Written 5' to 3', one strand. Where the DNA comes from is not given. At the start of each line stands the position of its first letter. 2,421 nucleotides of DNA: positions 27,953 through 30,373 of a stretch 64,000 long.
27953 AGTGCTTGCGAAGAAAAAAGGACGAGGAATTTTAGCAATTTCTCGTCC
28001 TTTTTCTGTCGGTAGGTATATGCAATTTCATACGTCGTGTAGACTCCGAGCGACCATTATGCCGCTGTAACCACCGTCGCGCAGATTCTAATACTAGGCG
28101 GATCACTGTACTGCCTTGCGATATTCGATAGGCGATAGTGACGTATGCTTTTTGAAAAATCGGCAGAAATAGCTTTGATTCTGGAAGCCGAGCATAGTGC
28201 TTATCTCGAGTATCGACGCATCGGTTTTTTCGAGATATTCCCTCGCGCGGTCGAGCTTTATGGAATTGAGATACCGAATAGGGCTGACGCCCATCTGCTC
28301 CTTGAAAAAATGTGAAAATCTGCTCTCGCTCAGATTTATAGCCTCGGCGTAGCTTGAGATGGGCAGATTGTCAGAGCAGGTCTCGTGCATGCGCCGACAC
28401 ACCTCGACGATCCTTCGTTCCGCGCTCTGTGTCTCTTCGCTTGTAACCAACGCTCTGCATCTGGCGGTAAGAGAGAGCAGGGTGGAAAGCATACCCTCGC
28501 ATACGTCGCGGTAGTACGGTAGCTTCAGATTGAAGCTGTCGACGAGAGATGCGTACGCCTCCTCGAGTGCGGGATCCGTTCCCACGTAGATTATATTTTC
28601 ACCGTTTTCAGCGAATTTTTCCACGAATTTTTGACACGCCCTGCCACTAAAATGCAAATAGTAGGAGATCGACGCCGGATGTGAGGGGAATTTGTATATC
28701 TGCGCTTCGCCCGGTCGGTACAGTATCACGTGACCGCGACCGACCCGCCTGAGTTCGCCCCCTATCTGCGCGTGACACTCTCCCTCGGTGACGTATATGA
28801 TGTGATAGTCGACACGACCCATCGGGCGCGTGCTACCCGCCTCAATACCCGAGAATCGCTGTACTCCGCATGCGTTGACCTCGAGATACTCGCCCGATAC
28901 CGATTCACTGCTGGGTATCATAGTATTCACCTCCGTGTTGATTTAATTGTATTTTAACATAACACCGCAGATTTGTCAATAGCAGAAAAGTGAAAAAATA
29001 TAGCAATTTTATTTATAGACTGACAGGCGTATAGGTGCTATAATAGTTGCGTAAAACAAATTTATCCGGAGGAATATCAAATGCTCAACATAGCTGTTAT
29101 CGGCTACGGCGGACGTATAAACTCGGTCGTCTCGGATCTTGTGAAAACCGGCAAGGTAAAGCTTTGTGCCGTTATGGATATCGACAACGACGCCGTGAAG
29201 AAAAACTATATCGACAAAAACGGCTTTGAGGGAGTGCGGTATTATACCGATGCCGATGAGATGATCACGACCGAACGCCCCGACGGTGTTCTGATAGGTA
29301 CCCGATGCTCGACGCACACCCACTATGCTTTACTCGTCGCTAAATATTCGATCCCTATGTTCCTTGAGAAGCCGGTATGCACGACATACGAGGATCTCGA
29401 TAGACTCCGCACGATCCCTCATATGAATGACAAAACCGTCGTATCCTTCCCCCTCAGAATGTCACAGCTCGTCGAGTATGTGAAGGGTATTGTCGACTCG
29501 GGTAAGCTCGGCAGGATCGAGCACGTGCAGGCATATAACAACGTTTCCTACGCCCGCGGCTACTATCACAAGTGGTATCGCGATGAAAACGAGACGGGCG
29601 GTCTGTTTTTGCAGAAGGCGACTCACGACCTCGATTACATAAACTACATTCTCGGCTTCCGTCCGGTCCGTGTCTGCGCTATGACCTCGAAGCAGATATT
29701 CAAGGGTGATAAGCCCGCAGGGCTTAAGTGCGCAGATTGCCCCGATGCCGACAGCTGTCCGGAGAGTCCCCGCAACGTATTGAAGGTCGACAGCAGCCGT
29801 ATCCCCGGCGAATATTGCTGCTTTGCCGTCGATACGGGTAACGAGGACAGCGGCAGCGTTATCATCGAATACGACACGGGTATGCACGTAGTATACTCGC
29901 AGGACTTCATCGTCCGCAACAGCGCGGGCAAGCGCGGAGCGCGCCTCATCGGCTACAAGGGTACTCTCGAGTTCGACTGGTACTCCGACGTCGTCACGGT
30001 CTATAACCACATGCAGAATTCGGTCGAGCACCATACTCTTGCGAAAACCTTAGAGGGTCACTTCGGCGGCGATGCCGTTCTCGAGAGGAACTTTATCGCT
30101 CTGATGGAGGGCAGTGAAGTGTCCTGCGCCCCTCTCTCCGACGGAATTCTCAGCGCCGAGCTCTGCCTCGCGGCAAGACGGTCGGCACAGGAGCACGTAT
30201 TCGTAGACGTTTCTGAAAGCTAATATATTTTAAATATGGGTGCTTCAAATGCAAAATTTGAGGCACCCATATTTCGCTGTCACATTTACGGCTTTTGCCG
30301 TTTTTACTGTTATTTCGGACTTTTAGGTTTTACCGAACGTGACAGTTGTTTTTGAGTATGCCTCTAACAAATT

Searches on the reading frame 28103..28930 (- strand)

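Call 11: search_protein_families(library=pfam, proteins=[window:28103-28930:-], max_evalue=0.001)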
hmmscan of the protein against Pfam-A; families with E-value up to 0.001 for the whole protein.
window:28103-28930:- (275 aa): 4 families
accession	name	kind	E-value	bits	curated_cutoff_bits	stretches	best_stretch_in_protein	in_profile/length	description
PF12833.13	HTH_18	-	6.9e-24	84.4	33.6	1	194-272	1-79/80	Helix-turn-helix domain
PF00165.29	HTH_AraC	-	6.4e-16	58.5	26.6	2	234-272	2-42/42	Bacterial regulatory helix-turn-helix proteins, AraC family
PF02311.25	AraC_binding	-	5.6e-06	26.6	21.1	1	35-101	17-83/135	AraC-like ligand binding domain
PF22200.2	ExsA_N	-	0.00077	20.3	27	0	44-139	3-108/136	ExsA N-terminal regulatory domain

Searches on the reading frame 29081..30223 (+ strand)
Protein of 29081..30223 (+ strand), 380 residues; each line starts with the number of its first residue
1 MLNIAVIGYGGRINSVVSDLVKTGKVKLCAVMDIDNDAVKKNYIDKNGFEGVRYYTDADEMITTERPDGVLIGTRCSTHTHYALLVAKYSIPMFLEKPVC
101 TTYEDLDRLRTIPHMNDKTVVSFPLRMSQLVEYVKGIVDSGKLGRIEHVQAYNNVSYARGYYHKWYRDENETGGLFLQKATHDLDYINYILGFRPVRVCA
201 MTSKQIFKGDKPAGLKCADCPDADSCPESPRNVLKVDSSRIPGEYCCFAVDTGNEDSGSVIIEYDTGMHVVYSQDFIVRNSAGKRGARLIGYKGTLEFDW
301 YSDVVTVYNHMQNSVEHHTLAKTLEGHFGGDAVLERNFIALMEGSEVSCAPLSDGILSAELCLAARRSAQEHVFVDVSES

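Call 11: search_protein_families(library=pfam, proteins=[window:29081-30223:+], max_evalue=0.001)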
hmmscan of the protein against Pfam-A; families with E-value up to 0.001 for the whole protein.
window:29081-30223:+ (380 aa): 3 families
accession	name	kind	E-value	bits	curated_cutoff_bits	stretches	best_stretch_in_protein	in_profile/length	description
PF22725.1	GFO_IDH_MocA_C3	-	3.7e-17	62.9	27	1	132-297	2-124/124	GFO/IDH/MocA C-terminal domain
PF02894.22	GFO_IDH_MocA_C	-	5.9e-16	59.4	22.9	1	137-375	3-216/218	Oxidoreductase family, C-terminal alpha/beta domain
PF01408.29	GFO_IDH_MocA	-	2.1e-13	51.4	24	1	2-118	1-114/120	Oxidoreductase family, NAD-binding Rossmann fold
